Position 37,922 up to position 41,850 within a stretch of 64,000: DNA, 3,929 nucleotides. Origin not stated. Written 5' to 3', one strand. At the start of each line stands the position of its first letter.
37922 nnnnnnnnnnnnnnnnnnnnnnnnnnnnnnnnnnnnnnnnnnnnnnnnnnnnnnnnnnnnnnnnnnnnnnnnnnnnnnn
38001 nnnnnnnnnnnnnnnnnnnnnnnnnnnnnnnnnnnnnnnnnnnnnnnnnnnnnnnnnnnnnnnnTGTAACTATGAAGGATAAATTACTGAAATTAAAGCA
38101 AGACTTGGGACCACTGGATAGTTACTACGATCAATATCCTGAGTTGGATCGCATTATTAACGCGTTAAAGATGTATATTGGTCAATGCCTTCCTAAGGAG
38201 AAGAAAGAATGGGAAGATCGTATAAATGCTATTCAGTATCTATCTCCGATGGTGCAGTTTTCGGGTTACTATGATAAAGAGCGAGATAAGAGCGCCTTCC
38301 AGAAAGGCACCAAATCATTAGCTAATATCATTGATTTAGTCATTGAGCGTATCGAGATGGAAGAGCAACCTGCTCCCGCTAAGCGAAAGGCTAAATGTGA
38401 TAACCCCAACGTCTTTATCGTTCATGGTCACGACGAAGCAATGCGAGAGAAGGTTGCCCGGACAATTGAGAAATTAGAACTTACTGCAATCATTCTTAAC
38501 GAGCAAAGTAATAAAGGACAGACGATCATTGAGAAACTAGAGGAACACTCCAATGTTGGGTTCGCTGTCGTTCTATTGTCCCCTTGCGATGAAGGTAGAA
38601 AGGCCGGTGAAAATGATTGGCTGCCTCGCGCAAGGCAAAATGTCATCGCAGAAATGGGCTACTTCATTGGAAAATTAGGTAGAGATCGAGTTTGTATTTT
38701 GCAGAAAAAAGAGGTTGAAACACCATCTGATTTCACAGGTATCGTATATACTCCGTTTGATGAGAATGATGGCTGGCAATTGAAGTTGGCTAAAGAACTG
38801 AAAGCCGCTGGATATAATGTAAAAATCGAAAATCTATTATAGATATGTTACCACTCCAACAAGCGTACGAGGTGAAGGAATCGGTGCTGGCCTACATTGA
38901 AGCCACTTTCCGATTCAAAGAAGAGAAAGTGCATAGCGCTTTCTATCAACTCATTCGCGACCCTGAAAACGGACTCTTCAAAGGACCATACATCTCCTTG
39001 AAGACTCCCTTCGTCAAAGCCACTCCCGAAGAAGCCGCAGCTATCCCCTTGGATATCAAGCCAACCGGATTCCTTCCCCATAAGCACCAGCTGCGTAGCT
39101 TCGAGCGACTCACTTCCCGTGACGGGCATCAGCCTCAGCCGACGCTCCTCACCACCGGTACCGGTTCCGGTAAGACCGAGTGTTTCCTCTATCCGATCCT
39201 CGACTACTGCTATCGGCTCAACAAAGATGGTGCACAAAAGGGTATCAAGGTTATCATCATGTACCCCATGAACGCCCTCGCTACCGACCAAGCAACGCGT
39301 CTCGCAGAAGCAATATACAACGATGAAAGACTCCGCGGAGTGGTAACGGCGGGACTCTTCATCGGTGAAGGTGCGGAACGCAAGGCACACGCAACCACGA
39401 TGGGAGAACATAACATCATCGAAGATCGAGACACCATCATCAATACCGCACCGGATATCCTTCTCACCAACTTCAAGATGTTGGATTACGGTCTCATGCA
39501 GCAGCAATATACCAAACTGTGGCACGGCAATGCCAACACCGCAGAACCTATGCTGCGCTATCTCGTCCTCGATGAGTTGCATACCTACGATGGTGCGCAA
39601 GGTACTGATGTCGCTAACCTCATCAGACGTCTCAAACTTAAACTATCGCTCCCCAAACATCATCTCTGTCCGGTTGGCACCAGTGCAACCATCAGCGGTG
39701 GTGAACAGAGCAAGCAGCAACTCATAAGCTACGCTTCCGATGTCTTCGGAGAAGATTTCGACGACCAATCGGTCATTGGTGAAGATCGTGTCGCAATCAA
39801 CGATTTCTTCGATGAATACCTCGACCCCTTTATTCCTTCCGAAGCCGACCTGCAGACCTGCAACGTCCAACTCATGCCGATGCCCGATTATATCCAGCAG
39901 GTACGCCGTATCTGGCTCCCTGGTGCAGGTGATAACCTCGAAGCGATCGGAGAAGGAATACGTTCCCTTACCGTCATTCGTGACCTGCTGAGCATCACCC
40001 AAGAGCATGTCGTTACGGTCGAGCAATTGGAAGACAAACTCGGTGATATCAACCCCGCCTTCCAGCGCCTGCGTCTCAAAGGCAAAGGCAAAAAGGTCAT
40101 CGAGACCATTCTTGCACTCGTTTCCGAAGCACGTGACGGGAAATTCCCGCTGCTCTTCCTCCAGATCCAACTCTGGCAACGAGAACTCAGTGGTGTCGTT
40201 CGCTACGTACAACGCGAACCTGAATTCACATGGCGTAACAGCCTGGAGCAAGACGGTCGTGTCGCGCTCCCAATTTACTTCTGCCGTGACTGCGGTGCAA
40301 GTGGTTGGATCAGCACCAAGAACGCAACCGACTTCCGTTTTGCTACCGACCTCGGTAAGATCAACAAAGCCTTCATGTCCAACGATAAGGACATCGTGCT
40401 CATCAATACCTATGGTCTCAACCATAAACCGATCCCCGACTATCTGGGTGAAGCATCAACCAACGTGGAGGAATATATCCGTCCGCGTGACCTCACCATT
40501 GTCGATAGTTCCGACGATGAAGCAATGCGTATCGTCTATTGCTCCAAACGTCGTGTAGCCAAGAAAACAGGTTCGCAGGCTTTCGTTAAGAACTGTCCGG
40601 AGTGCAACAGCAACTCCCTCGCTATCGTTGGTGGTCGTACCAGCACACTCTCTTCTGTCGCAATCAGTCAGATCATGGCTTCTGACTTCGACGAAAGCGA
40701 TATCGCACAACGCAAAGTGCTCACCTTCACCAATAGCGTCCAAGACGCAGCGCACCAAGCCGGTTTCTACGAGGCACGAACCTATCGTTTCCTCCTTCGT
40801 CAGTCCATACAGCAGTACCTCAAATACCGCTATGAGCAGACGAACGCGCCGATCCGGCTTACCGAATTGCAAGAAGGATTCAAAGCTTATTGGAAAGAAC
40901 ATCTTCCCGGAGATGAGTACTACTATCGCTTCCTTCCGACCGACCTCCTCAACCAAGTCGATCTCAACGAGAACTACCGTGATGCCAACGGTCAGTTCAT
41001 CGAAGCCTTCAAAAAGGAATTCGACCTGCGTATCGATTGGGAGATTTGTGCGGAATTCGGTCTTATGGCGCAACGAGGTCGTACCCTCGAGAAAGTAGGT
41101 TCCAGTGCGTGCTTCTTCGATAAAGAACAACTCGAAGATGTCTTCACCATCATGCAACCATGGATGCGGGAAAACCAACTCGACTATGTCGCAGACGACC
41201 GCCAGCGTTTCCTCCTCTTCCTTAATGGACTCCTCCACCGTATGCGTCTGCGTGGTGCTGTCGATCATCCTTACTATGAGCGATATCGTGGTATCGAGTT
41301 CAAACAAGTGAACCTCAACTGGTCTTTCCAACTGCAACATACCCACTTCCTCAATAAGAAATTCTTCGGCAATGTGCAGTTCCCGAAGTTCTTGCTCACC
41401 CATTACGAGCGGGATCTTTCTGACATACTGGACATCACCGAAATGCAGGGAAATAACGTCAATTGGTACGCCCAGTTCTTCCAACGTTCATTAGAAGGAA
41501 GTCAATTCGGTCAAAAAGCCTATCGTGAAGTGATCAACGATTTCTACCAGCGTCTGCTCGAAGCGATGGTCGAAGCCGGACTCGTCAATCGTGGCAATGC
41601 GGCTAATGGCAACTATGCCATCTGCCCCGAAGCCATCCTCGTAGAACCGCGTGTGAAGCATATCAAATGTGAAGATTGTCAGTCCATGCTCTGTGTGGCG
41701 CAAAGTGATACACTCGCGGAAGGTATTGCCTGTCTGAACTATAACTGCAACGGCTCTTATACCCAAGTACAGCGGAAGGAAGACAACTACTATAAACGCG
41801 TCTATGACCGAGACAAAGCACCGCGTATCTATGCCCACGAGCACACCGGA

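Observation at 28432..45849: DISARM class-1-like operon with a non-canonical parts list: GHKL-nuclease, embedded TIR-like gene, DrmA-DrmB fusion, no PLD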

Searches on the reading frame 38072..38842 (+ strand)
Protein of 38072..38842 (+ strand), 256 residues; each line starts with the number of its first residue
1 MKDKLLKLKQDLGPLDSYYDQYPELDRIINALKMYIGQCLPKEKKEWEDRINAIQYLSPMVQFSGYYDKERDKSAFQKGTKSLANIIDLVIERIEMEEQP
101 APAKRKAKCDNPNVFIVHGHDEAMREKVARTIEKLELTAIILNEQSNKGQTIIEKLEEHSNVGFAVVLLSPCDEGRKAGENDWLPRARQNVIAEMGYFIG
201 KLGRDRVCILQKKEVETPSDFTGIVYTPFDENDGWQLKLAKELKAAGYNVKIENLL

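Call 3: search_protein_families(library=pfam, proteins=[window:38072-38842:+], max_evalue=0.01)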
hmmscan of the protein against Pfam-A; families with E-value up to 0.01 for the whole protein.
window:38072-38842:+ (256 aa): 2 families
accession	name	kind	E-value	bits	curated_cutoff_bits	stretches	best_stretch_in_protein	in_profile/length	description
PF10137.14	CAP12-PCTIR_TIR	-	2.1e-39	134.6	24.7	1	113-230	1-118/119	CAP12/Pycsar effector protein, TIR domain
PF13676.11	TIR_2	-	0.0032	18.4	28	0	114-171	1-60/122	TIR domain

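Call 4: search_protein_families(library=padloc, proteins=[window:38072-38842:+], max_evalue=0.01)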
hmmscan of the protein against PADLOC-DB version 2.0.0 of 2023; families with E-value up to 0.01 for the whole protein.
window:38072-38842:+ (256 aa): 10 families
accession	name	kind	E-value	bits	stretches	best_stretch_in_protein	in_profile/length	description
PDLC05005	PDC-S35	-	1.9e-78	261.8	1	4-255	6-262/264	-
PDLC05007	PDC-S35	-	2.5e-77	258.3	1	44-255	66-277/278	-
PDLC05004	PDC-S35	-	1.7e-68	229.1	1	50-254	58-263/265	-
PDLC05006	PDC-S35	-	5.2e-52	174.5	1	92-254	62-230/231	-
PDLC05003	PDC-S35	-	1.8e-46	156.7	1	65-254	43-239/245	-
PDLC00731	Effector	-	2e-14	51.3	1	108-244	151-288/306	TIR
PDLC00729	Effector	-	4.1e-14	50.7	1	114-238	6-131/310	TIR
PDLC00732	Effector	-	4.4e-11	40.2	1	110-232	149-274/301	TIR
PDLC02371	PycTIR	-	1.3e-10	39.1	1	107-238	147-268/288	-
PDLC04114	JukB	-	0.0012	16.4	1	76-158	127-209/323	-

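Call 6: search_protein_families(library=ncbifam, proteins=[window:38072-38842:+], max_evalue=0.01)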
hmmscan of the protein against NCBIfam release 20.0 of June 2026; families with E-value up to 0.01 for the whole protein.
window:38072-38842:+ (256 aa): 2 families
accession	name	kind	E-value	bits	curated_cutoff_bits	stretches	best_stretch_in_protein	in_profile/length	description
NF050171.1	CDNTAsCap12CFB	equivalog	1.7e-10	40.6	450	1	168-237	62-130/305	CBASS system CD-NTase-associated NAD(+) hydrolase Cap12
NF050172.1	CDNTAsCap12CFB2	equivalog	4.6e-10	39.2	450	1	156-237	49-128/312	CBASS system CD-NTase-associated NAD(+) hydrolase Cap12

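Call 77: search_solved_structures(query=window:38072-38842:+, max_evalue=1, show_alignments=3)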
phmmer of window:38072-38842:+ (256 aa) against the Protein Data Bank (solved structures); distinct sequences matched with E-value up to 1: 3.
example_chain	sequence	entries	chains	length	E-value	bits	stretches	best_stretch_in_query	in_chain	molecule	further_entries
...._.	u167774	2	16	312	1.7e-07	33.8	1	128-235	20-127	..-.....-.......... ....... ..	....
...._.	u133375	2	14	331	9.1e-06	28.1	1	164-244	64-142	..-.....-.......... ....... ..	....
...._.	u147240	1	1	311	0.18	14.1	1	109-228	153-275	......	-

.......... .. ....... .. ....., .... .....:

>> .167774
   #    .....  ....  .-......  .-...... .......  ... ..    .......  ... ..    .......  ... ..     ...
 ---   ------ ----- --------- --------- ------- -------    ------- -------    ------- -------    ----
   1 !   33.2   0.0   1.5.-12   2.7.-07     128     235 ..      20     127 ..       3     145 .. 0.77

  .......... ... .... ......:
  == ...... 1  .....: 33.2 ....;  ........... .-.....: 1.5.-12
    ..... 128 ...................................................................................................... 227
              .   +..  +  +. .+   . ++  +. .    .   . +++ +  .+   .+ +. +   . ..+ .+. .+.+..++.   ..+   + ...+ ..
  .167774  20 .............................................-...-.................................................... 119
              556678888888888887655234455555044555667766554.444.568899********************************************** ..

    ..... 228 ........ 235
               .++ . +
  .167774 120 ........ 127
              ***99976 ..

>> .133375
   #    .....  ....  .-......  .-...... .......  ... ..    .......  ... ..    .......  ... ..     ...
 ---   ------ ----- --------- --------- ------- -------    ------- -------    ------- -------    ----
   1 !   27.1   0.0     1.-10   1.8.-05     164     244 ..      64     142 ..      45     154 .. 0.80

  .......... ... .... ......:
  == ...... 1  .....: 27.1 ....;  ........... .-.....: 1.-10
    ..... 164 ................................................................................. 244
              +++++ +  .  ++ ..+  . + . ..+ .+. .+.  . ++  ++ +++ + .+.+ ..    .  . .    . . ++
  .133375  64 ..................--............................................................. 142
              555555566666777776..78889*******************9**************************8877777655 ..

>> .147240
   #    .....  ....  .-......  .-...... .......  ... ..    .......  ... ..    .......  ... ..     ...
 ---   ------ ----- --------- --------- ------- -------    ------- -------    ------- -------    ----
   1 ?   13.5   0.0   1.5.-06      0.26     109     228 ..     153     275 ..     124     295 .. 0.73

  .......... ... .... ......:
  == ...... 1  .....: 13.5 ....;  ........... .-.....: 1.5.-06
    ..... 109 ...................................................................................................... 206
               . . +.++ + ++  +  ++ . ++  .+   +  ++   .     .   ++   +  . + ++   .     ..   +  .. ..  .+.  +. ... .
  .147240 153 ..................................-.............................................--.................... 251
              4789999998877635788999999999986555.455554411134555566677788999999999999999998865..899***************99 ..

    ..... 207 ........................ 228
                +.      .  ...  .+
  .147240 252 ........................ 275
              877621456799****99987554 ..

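Call 92: search_dna_similar(query=window:38072-38842:+, collection=plasmids, mode=protein, max_evalue=1e-10, max_rows=15, rows=spread)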
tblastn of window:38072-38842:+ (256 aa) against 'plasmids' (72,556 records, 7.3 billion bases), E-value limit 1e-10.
Records with a match: 1152; places in all: 1166; records where one place covers at least 80% of the query: 3.
Best place of each record, by identity: 60-80% 1; <60% 1151.
By first word of the organism name: Klebsiella 617; Escherichia 368; Salmonella 64; Enterobacter 23; Burkholderia 9; Bacillus 7; Rhizobium 6; Agrobacterium 5; Pseudomonas 5; Shigella 5; and 26 more.
By predicted mobility (MOB-suite, as given by PLSDB): conjugative 577; non-mobilizable 510; mobilizable 65.
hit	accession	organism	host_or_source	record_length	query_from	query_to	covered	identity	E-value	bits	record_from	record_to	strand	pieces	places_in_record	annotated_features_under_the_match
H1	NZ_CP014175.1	Clostridium argentinense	Microbial isolate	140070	32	256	88%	40.4%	4e-40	154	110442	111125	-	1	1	nucleotide-binding protein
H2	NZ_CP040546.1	Klebsiella pneumoniae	Homo sapiens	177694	66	247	71%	39.9%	6e-34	136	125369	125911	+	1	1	nucleotide-binding protein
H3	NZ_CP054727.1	Klebsiella pneumoniae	Homo sapiens,sputum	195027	66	247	71%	39.9%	6e-34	136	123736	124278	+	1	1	nucleotide-binding protein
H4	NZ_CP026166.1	Klebsiella pneumoniae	Homo sapiens,incision secretion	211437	66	247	71%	39.9%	6e-34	136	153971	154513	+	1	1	nucleotide-binding protein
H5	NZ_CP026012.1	Klebsiella pneumoniae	Homo sapiens,cell culture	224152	66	247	71%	39.9%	6e-34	136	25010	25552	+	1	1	nucleotide-binding protein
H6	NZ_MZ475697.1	Escherichia coli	-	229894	66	247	71%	39.9%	6e-34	136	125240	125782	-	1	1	nucleotide-binding protein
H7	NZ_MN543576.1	Klebsiella pneumoniae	-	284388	66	247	71%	39.9%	6e-34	136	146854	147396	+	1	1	nucleotide-binding protein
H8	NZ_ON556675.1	Escherichia coli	-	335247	66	247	71%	39.9%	6e-34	136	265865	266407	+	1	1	nucleotide-binding protein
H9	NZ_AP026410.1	Klebsiella quasipneumoniae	-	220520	94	247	60%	45.2%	3e-34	137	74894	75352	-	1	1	nucleotide-binding protein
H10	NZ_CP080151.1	Escherichia coli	chicken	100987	94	247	60%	45.2%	4e-34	136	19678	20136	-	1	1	nucleotide-binding protein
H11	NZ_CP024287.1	Escherichia albertii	-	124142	94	247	60%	45.2%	4e-34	136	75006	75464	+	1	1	nucleotide-binding protein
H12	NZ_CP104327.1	Escherichia coli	cell culture,transconjugant from ...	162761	94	247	60%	45.2%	4e-34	136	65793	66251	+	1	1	nucleotide-binding protein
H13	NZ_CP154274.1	Klebsiella pneumoniae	Homo sapiens,whole organism,sputum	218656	66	212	57%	37.8%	7e-21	99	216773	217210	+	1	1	TIR domain-containing protein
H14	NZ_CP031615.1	Klebsiella pneumoniae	pig,whole organism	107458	114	244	51%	42.4%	1e-23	106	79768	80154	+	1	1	nucleotide-binding protein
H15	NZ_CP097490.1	Pseudomonas sp. BYT-5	wastewater treatment tank,soil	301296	188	250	25%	47.6%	5e-12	73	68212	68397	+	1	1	none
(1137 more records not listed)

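Call 93: get_annotated_region(hit=H2, flank=7000)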
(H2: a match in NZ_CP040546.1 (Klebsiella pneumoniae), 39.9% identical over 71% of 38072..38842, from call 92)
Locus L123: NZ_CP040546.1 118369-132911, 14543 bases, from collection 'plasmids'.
description: Klebsiella pneumoniae strain CR-HvKP5 plasmid pCR-HvKP5-VIR, complete sequence
organism: Klebsiella pneumoniae (NCBI taxid 573)
taxonomy: Bacteria; Pseudomonadota; Gammaproteobacteria; Enterobacterales; Enterobacteriaceae; Klebsiella; Klebsiella pneumoniae
host: -; source: Homo sapiens; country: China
typing (MOB-suite, as given by PLSDB): non-mobilizable; replicon IncFIB,IncHI1B
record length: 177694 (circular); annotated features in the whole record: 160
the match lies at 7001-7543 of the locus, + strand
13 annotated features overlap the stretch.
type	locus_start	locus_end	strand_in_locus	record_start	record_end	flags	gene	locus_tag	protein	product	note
CDS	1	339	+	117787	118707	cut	-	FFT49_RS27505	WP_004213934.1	DUF1471 domain-containing protein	-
CDS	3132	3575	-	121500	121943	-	-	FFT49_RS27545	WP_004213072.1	type II toxin-antitoxin system VapC family toxin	-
CDS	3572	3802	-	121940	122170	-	vapB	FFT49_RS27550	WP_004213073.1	type II toxin-antitoxin system VapB family antitoxin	-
CDS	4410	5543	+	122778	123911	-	-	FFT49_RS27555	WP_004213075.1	DUF3800 domain-containing protein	-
CDS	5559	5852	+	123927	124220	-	-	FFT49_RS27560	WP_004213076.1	hypothetical protein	-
CDS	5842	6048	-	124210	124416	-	-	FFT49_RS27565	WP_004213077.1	hypothetical protein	-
CDS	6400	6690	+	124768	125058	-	-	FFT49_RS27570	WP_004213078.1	hypothetical protein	-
CDS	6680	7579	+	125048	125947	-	-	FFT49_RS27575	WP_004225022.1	nucleotide-binding protein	-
CDS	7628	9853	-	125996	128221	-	-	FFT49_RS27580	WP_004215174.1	P-loop NTPase fold protein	-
CDS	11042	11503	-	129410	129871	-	-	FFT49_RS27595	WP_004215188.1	Lrp/AsnC family transcriptional regulator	-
CDS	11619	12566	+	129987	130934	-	-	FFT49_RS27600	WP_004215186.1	DMT family transporter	-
CDS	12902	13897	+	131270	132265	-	-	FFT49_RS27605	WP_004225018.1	IS110 family transposase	-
CDS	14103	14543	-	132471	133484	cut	-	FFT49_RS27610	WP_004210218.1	NAD(P)-dependent alcohol dehydrogenase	-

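Call 94: get_annotated_region(hit=H1, flank=7000)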
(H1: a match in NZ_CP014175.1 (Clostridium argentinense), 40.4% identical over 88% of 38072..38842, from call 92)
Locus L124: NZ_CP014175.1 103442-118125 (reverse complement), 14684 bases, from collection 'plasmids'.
description: Clostridium argentinense strain 89G plasmid pRSJ17_1, complete sequence
organism: Clostridium argentinense (NCBI taxid 29341)
taxonomy: Bacteria; Bacillota; Clostridia; Eubacteriales; Clostridiaceae; Clostridium; Clostridium argentinense
host: -; source: Microbial isolate; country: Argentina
typing (MOB-suite, as given by PLSDB): non-mobilizable
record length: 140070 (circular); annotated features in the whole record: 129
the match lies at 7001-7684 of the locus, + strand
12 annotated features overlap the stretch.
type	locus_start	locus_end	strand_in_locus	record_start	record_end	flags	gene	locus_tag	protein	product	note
CDS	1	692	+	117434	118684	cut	-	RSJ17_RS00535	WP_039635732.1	radical SAM protein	-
CDS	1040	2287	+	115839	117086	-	-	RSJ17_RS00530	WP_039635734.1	radical SAM protein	-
CDS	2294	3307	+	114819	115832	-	-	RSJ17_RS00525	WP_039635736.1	radical SAM/SPASM domain-containing protein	-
CDS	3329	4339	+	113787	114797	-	-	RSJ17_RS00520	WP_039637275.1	S8 family serine peptidase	GO:0006508 - proteolysis [Evidence IEA]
CDS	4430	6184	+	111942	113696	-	-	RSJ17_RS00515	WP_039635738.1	ABC transporter ATP-binding protein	-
CDS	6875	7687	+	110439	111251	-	-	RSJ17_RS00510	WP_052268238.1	nucleotide-binding protein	-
CDS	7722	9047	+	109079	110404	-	-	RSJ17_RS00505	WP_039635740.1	hypothetical protein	-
CDS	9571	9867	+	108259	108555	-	-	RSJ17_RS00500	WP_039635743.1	hypothetical protein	-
CDS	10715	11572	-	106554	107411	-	-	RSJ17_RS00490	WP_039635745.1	RICIN domain-containing protein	-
CDS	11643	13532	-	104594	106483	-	-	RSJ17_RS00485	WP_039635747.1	botulinum neurotoxin hemagglutinin HA70 subunit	-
CDS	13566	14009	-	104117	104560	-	-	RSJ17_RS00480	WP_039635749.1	RICIN domain-containing protein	-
CDS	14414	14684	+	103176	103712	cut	botR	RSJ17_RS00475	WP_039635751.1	botulinum neurotoxin transcription-activating sigma factor BotR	-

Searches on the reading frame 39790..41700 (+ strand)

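Call 34: search_protein_families(library=pfam, proteins=[window:39790-41700:+], max_evalue=5)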
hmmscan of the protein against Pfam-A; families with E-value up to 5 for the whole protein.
window:39790-41700:+ (637 aa): 2 families
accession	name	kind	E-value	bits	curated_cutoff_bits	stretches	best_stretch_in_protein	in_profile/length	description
PF23733.2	GRXCR1-2_C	-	0.77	10.2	26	1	246-277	7-40/47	GRXCR1/2, C-terminal domain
PF01155.25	HypA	-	1.6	9.2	28.9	1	262-290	84-110/112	Hydrogenase/urease nickel incorporation, metallochaperone, hypA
